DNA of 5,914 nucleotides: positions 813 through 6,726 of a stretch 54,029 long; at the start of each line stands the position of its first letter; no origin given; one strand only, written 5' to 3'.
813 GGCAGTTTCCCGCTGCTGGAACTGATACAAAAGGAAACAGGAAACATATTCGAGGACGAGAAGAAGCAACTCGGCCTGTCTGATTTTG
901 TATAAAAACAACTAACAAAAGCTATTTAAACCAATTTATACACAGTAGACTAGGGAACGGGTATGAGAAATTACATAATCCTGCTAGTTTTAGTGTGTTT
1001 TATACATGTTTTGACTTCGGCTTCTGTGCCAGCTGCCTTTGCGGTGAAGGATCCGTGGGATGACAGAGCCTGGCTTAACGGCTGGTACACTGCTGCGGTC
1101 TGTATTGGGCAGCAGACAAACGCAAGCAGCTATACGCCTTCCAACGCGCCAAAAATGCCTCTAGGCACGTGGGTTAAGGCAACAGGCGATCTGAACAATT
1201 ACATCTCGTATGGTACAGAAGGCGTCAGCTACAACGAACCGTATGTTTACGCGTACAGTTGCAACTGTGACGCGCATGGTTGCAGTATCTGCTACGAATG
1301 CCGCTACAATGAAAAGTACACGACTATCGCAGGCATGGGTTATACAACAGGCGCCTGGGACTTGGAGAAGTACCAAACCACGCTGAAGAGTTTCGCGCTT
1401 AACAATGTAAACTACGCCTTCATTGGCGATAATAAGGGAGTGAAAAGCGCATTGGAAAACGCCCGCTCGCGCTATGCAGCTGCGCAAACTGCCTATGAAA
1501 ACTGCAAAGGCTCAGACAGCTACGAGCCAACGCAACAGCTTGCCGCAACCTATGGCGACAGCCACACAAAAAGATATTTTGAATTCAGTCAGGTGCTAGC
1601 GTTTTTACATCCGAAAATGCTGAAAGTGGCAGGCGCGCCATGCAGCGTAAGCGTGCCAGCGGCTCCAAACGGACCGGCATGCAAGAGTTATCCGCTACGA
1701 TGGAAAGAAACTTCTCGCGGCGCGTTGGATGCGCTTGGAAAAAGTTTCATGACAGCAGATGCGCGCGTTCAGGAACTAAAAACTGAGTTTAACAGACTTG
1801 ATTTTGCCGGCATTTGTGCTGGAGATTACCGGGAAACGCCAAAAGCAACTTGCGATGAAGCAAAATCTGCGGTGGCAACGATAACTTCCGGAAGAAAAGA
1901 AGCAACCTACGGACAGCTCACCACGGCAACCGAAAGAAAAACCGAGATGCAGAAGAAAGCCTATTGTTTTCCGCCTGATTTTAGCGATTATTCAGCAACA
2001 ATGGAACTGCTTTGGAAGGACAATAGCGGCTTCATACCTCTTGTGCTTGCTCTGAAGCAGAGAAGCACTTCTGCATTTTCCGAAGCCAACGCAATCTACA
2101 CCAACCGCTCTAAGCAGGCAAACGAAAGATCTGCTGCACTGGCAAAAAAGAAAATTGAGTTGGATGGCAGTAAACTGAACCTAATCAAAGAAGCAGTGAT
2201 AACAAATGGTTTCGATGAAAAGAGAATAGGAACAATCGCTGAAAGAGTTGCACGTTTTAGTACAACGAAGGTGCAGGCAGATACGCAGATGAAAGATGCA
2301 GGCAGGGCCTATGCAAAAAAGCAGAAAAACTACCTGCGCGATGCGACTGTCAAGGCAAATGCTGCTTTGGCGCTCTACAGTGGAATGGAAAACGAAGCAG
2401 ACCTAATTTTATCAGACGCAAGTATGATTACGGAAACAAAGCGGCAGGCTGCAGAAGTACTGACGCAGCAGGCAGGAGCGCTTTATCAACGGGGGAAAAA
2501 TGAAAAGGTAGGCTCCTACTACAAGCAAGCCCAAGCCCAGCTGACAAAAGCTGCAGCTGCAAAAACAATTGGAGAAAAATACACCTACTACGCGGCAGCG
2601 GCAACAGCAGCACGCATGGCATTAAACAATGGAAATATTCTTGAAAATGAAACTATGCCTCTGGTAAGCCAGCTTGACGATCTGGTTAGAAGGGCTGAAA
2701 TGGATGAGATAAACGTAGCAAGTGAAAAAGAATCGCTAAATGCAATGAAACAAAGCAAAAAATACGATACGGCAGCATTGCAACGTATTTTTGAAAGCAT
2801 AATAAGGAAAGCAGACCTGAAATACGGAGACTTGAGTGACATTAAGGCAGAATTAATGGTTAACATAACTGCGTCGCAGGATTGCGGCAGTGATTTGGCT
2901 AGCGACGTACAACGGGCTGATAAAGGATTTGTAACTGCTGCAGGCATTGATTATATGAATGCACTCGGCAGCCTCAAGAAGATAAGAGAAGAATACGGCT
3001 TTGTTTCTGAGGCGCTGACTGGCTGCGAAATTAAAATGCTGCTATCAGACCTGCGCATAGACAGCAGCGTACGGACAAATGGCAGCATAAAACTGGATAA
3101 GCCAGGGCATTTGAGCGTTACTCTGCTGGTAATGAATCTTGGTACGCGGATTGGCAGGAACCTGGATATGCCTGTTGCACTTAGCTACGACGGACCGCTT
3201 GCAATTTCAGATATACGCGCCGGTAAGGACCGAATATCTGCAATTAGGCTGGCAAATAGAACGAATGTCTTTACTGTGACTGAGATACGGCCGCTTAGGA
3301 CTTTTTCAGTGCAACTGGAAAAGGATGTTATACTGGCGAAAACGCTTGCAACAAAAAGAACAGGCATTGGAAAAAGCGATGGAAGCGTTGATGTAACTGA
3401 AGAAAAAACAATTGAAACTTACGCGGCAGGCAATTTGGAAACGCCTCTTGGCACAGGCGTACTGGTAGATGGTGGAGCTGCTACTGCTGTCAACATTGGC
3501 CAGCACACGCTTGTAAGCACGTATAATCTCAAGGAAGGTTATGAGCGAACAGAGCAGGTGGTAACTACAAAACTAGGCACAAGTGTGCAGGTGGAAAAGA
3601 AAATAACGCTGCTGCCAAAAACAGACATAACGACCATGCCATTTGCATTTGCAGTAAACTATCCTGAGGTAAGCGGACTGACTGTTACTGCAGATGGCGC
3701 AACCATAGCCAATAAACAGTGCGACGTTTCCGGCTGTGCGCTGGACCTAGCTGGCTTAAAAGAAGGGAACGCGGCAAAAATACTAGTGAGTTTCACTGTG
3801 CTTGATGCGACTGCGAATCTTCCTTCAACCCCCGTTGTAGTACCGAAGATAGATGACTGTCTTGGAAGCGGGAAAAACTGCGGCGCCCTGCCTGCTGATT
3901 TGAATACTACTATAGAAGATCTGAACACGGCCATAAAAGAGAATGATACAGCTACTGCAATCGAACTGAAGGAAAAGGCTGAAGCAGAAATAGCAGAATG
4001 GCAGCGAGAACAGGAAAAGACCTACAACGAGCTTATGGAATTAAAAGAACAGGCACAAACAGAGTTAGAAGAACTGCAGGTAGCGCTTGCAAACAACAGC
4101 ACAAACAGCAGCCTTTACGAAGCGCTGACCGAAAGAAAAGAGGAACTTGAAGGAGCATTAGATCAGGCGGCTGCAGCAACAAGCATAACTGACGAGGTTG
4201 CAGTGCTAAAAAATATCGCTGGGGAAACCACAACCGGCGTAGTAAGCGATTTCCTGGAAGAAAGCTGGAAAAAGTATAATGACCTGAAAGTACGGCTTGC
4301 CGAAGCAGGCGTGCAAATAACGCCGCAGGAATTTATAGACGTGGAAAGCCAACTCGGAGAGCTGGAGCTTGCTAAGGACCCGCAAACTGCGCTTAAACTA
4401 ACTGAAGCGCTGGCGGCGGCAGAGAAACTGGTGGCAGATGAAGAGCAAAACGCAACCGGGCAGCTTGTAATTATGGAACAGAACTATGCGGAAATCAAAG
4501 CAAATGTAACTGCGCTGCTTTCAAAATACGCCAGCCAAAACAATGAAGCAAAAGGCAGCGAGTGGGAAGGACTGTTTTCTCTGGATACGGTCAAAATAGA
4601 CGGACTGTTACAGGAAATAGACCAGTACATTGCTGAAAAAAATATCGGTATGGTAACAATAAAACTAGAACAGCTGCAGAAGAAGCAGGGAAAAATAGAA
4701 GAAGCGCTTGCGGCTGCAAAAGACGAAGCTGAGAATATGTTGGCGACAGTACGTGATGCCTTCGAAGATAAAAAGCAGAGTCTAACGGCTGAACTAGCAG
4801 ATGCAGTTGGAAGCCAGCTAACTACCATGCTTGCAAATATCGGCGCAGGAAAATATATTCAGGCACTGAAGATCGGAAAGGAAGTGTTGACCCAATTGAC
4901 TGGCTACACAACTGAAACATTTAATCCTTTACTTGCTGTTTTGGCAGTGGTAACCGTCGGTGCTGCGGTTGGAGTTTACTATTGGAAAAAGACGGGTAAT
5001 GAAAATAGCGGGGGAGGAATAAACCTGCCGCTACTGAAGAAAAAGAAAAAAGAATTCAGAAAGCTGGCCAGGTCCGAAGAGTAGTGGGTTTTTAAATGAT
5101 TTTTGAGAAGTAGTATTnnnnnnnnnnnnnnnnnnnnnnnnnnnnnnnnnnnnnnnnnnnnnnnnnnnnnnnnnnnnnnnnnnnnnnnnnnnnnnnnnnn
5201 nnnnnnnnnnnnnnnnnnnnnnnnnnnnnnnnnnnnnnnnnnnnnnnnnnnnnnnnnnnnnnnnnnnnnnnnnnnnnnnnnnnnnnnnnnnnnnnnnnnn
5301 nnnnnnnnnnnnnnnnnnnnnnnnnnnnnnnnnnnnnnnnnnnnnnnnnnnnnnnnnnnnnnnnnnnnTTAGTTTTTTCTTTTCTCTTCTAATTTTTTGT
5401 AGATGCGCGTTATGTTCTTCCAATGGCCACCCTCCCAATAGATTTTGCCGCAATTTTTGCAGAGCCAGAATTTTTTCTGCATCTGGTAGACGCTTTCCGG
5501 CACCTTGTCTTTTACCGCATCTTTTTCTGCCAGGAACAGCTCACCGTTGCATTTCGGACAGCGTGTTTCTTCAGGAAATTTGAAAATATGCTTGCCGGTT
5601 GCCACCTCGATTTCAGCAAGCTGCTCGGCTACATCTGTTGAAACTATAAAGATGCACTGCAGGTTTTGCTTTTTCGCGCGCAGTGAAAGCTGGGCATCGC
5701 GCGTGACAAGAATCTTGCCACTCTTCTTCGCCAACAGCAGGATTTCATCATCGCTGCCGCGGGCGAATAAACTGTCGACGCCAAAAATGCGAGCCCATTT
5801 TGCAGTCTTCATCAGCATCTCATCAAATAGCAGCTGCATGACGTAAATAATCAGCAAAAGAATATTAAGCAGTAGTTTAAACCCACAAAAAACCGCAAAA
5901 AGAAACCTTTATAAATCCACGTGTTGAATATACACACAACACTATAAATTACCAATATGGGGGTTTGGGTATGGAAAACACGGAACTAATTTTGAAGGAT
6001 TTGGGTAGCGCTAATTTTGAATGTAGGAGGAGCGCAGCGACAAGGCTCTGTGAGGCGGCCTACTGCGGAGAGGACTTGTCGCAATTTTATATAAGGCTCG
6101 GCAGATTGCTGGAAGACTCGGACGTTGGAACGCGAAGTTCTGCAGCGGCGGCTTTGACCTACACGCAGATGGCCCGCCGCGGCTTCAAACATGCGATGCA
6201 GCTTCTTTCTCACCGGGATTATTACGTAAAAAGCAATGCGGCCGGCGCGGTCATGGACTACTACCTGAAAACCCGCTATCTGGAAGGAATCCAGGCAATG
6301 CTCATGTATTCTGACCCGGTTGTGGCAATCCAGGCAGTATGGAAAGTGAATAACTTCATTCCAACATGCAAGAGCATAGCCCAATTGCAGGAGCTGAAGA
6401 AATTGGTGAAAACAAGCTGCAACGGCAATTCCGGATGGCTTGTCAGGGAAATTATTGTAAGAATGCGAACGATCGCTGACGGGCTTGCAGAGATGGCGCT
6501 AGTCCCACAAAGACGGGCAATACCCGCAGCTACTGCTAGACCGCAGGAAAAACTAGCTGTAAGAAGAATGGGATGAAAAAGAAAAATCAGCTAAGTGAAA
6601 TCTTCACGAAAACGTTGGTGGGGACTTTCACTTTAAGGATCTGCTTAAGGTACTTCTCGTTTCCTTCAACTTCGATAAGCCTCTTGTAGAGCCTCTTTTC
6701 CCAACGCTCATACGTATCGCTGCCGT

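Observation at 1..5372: Candidate T4SS/Ced-like surface apparatus at the window edge: HerA/VirB4-class ATPase + giant anchored fibre + VirB2/TrbC-like mini-protein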

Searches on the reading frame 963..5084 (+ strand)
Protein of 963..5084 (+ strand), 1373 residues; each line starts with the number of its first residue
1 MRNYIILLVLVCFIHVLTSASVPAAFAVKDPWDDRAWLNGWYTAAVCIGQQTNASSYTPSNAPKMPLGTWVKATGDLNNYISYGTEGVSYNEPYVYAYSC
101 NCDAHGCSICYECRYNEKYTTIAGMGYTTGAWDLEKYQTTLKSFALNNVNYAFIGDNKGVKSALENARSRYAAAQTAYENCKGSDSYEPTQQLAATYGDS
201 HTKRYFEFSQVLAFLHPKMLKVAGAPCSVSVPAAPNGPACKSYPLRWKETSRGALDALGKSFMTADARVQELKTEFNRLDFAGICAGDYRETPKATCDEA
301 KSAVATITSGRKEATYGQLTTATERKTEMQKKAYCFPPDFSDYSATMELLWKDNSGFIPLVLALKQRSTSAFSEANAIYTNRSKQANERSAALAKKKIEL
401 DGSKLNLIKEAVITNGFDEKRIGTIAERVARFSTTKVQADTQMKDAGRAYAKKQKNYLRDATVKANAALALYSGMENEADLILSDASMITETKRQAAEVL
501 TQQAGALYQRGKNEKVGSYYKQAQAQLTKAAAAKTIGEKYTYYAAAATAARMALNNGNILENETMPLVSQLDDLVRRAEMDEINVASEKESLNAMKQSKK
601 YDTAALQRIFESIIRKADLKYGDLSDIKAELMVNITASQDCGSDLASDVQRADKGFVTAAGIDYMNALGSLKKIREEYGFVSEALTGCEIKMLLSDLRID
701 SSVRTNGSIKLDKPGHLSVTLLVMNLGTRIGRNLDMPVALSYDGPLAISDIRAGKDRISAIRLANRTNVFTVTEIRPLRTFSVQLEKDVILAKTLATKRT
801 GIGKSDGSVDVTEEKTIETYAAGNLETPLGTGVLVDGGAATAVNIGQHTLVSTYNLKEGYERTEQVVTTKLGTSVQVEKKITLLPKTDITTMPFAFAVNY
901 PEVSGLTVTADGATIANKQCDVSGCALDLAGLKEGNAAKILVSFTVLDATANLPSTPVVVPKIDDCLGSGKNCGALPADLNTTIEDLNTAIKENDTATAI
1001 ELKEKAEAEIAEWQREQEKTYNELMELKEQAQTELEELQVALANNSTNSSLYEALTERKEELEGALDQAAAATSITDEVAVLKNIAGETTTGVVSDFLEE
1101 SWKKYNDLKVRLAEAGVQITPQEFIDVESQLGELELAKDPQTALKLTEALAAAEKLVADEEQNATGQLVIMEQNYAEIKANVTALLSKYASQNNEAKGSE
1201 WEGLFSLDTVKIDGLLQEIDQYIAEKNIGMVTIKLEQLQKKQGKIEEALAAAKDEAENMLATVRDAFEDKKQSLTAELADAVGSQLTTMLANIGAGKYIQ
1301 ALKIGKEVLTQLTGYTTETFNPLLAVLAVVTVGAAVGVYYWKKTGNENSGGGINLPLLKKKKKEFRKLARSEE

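Call 6: search_protein_families(library=pfam, proteins=[window:963-5084:+], max_evalue=1)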
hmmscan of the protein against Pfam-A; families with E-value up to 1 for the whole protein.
window:963-5084:+ (1373 aa): 1 family
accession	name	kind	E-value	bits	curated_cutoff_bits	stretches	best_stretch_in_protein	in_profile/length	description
PF18801.6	RapH_N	-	0.2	12.1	27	1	982-1027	9-55/62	response regulator aspartate phosphatase H, N terminal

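Call 7: search_protein_families(library=ncbifam, proteins=[window:963-5084:+], max_evalue=1)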
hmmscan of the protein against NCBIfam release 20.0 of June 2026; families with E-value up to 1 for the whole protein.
window:963-5084:+ (1373 aa): 1 family
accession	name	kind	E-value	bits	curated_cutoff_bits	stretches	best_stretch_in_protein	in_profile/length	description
TIGR01837.1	PHA_granule_1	subfamily_domain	0.23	11.5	94.7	1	1239-1310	40-109/118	poly(hydroxyalkanoate) granule-associated protein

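Call 11: find_encoding_contigs(protein=window:963-5084:+, flank=10000, max_places=6)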
Protein window:963-5084:+ (1373 aa): no gene with exactly this product is on record in the collection.

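Call 34: search_protein_families(library=padloc, proteins=[window:963-5084:+], max_evalue=0.1)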
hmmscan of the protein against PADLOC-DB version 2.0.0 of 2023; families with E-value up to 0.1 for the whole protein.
window:963-5084:+ (1373 aa): 1 family
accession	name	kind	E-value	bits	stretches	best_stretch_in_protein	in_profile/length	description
PDLC00336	PtuB1|PtuB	-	0.016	12.8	1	1202-1282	130-210/250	Unknown function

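Call 35: search_protein_families(library=phrogs, proteins=[window:963-5084:+], max_evalue=0.1)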
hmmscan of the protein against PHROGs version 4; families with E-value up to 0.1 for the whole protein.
window:963-5084:+ (1373 aa): 0 families

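Call 39: find_homologous_proteins(query=window:963-5084:+, max_evalue=0.00001)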
Query window:963-5084:+ (1373 aa): 4 proteins with E <= 0.00001 among 8000 candidates.
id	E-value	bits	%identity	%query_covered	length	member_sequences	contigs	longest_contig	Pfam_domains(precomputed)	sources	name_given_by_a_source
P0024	0.0e+0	2977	100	99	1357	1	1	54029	-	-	-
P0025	0.0e+0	1147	41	98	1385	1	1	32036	-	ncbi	-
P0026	0.0e+0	1126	41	98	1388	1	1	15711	-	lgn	-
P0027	0.0e+0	1089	40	100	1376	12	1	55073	-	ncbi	ncbi:MAG: hypothetical protein QXY64_00325 [Candidatus Bilamarchaeaceae archaeon]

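Call 42: find_related_loci(query=A3, collection=metagenome_contigs, flank=10000)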
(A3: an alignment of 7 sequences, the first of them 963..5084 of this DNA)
Query A3 (1373 aa) in metagenome_contigs; peptide patterns used: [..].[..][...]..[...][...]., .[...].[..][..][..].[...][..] (x = any residue, [..] = any of these).
164 stretches matched a pattern; 3 encode a relative of the query (tblastn E <= 1e-3); 3 distinct loci.
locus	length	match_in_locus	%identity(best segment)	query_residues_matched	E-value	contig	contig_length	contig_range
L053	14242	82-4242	32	1-1373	0e+0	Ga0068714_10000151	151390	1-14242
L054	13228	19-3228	26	247-1312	1e-82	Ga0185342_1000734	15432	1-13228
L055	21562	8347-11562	26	247-1314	9e-82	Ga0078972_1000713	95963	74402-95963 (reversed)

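Call 69: search_protein_families(library=ncbifam, proteins=[L055:11774-12328:+], max_evalue=0.1)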
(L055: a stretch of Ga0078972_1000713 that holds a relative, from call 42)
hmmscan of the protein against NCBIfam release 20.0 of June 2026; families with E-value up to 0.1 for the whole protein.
L055:11774-12328:+ (184 aa): 0 families

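Call 88: search_solved_structures(query=A3, max_evalue=1)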
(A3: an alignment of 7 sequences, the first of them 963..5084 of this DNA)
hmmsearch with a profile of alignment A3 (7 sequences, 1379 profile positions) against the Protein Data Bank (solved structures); distinct sequences matched with E-value up to 1: 6.
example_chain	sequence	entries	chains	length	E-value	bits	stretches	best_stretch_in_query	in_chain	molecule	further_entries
3tnu_B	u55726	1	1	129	0.002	19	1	1107-1198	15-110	Keratin, type II cytoskeletal 5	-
9o19_X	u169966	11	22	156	0.0032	18.3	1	1217-1313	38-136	ATP synthase subunit b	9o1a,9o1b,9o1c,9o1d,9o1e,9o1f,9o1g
6jfv_B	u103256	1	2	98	0.0079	17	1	1139-1198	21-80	Keratin, type II cytoskeletal 5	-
4zry_B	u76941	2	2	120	0.023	15.4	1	1132-1198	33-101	Keratin, type II cytoskeletal 1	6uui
9q73_A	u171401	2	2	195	0.47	11.1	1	347-427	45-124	Eukaryotic translation initiation factor 4E type 5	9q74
9q72_A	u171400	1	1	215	0.58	10.8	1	347-427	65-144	Eukaryotic translation initiation factor 4E type 5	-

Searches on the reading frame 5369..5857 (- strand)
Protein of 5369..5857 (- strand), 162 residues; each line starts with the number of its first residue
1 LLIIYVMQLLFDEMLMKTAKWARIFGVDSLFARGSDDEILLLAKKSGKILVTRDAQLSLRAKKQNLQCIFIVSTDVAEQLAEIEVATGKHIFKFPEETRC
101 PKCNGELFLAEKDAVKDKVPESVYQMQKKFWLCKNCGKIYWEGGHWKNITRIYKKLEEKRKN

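Call 6: search_protein_families(library=pfam, proteins=[window:5369-5857:-], max_evalue=1)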
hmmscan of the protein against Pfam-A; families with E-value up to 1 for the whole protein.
window:5369-5857:- (162 aa): 9 families
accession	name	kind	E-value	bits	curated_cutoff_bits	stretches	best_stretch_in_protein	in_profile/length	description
PF01927.22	Mut7-C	-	4.9e-39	134.2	23.3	1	8-152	2-145/146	Mut7-C RNAse domain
PF23145.1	Zf_2nd_IFT121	-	0.0025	17.9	25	0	85-104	4-23/45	IFT121, second zinc finger domain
PF18480.7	DUF5615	-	0.0077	16.5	23.8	1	7-56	1-57/110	Domain of unknown function (DUF5615)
PF05191.20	ADK_lid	-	0.013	15.8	26.6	0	131-140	2-11/36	Adenylate kinase, active site lid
PF08274.17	Zn_Ribbon_YjdM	-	0.049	14.1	30.8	1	99-137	4-26/30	PhnA Zinc-Ribbon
PF12172.15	zf-ChsH2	-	0.068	13.4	23.2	0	133-141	14-22/37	ChsH2, rubredoxin-like zinc ribbon domain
PF09723.15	Zn_ribbon_8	-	0.14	12.6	34.4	0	95-105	24-34/41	Zinc ribbon domain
PF13248.11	Zn_ribbon_3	-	0.22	11.5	27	0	96-103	1-8/26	zinc-ribbon domain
PF12760.12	Zn_ribbon_IS1595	-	0.42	11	25.4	0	94-138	15-45/46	Transposase zinc-ribbon domain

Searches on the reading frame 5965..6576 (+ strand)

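Call 6: search_protein_families(library=pfam, proteins=[window:5965-6576:+], max_evalue=1)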
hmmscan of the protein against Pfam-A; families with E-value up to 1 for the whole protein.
window:5965-6576:+ (203 aa): 4 families
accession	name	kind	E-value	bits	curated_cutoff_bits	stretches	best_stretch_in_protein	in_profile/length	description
PF13646.12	HEAT_2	-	0.00022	21.9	27.7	2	47-125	7-84/88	HEAT repeats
PF00514.29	Arm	-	0.0003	21.2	20.6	1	78-96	18-36/41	Armadillo/beta-catenin-like repeat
PF02985.28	HEAT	-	0.00048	20.6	23.5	0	78-96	6-24/31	HEAT repeat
PF17752.6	BLF1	-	0.18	11.5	25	0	90-137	76-123/213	Burkholderia lethal factor 1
